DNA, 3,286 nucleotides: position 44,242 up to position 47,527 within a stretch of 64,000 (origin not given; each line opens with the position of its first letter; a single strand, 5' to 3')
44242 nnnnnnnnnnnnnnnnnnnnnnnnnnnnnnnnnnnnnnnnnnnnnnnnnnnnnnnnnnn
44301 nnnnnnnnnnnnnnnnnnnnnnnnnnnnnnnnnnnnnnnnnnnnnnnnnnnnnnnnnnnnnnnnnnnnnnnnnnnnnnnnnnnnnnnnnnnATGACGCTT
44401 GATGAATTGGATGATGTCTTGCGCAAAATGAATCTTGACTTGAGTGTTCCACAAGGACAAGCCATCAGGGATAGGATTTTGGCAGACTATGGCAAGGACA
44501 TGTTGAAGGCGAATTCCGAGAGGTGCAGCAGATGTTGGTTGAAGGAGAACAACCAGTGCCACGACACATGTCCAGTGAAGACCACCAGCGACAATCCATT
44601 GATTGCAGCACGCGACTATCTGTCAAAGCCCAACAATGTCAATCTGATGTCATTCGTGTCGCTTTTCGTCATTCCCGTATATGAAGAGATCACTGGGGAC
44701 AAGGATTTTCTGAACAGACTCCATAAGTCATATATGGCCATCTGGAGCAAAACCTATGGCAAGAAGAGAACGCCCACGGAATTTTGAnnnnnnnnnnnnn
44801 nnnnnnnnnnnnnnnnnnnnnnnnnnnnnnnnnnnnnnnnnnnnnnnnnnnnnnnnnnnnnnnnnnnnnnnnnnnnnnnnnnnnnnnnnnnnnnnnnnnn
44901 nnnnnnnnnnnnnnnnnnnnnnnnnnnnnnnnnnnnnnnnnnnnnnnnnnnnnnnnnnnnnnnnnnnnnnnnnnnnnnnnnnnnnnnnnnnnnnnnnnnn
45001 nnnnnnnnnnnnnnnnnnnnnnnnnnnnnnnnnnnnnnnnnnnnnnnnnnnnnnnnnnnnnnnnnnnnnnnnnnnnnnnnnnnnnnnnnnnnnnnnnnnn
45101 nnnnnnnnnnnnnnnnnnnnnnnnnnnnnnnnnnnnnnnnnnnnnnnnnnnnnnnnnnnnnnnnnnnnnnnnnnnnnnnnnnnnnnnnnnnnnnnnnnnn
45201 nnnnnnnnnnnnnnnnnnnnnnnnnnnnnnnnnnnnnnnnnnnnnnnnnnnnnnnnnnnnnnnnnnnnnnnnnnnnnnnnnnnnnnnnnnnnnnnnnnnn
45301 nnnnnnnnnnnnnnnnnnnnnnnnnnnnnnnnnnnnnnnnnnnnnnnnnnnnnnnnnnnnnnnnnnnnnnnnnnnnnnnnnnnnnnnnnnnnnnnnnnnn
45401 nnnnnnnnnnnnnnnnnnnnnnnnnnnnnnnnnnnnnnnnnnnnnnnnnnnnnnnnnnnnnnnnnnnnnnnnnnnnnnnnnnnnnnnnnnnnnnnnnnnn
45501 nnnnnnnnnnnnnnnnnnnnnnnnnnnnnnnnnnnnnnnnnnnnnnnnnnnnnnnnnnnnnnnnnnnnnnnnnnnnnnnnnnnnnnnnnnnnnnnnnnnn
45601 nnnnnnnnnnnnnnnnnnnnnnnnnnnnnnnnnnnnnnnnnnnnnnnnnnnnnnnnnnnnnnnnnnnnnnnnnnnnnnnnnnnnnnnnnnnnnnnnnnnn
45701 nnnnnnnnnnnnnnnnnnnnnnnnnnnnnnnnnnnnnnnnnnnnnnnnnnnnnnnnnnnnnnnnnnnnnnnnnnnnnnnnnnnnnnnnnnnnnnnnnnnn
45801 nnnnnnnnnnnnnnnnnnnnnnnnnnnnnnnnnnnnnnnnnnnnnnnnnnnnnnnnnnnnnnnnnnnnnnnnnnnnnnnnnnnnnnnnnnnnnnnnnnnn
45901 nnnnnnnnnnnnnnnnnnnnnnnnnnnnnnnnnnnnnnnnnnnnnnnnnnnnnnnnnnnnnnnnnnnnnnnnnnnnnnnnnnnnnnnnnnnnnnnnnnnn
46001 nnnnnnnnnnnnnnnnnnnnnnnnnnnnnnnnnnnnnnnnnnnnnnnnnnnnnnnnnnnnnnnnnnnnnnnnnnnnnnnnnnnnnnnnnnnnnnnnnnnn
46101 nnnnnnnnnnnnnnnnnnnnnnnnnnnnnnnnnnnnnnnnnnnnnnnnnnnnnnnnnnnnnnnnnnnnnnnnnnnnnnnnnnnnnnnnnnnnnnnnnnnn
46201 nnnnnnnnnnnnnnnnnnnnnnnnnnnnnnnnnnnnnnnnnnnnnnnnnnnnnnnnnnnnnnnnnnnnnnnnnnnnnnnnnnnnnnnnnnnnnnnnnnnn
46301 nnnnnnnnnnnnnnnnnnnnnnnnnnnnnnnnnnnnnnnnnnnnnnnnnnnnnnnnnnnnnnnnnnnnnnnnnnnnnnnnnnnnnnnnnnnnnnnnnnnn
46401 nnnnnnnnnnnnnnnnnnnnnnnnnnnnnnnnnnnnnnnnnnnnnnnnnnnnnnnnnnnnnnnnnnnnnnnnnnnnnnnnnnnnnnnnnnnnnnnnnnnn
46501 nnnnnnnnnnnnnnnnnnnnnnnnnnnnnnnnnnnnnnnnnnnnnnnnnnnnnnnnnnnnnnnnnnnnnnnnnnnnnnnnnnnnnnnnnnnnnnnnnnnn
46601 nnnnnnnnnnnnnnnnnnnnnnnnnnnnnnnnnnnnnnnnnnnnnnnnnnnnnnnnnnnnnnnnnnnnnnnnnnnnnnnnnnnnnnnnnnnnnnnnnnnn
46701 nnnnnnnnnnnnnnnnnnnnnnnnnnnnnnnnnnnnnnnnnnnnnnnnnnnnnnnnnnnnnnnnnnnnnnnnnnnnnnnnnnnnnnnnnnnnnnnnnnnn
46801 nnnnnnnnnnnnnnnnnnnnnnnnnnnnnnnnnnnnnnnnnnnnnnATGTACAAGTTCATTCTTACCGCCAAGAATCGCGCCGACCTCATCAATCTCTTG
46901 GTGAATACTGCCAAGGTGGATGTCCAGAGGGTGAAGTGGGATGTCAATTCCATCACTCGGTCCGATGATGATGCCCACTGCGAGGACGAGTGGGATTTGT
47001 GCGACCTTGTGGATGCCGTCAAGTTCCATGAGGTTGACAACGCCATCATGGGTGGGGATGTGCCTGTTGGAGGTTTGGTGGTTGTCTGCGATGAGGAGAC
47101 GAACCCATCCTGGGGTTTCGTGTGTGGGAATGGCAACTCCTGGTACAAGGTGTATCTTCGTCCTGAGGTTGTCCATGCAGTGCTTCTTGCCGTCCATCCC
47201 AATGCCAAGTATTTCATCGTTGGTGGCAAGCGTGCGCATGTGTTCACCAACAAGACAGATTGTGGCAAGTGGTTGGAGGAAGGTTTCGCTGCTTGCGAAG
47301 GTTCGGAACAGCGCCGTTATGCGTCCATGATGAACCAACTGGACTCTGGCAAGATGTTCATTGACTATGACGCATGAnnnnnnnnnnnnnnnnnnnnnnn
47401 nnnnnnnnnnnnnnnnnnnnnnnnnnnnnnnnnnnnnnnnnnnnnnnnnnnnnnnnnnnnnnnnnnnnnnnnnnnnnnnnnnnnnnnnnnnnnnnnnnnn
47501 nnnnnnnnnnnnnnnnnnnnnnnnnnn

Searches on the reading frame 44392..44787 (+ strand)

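Call 38: search_protein_families(library=pfam, proteins=[window:44392-44787:+], max_evalue=0.1)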
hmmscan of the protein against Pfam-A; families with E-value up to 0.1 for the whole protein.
window:44392-44787:+ (131 aa): 2 families
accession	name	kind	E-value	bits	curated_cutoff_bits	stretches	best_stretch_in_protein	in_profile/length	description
PF14691.11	Fer4_20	-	0.011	16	25.8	1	32-65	11-41/113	Dihydroprymidine dehydrogenase domain II, 4Fe-4S cluster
PF16741.10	mRNA_decap_C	-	0.03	14.1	27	1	102-121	19-38/43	mRNA-decapping enzyme C-terminus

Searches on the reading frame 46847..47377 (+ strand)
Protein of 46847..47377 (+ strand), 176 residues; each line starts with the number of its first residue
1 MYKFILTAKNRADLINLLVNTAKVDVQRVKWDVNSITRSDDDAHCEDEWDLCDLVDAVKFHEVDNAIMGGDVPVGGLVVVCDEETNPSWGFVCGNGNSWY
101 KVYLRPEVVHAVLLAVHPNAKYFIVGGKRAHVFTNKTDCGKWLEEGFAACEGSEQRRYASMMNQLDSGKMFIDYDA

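Call 15: search_protein_families(library=pfam, proteins=[window:46847-47377:+], max_evalue=0.1)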
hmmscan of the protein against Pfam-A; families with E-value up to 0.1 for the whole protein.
window:46847-47377:+ (176 aa): 0 families

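Call 19: find_related_loci(query=window:46847-47377:+, collection=viral_contigs, flank=10000)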
Query window:46847-47377:+ (176 aa) in viral_contigs; peptide patterns used: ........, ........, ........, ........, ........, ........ (x = any residue, [..] = any of these).
3 stretches matched a pattern; 1 encode a relative of the query (tblastn E <= 1e-3); 1 distinct loci.
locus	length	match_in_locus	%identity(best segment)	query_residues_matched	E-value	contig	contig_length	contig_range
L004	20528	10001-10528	78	1-176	2e-94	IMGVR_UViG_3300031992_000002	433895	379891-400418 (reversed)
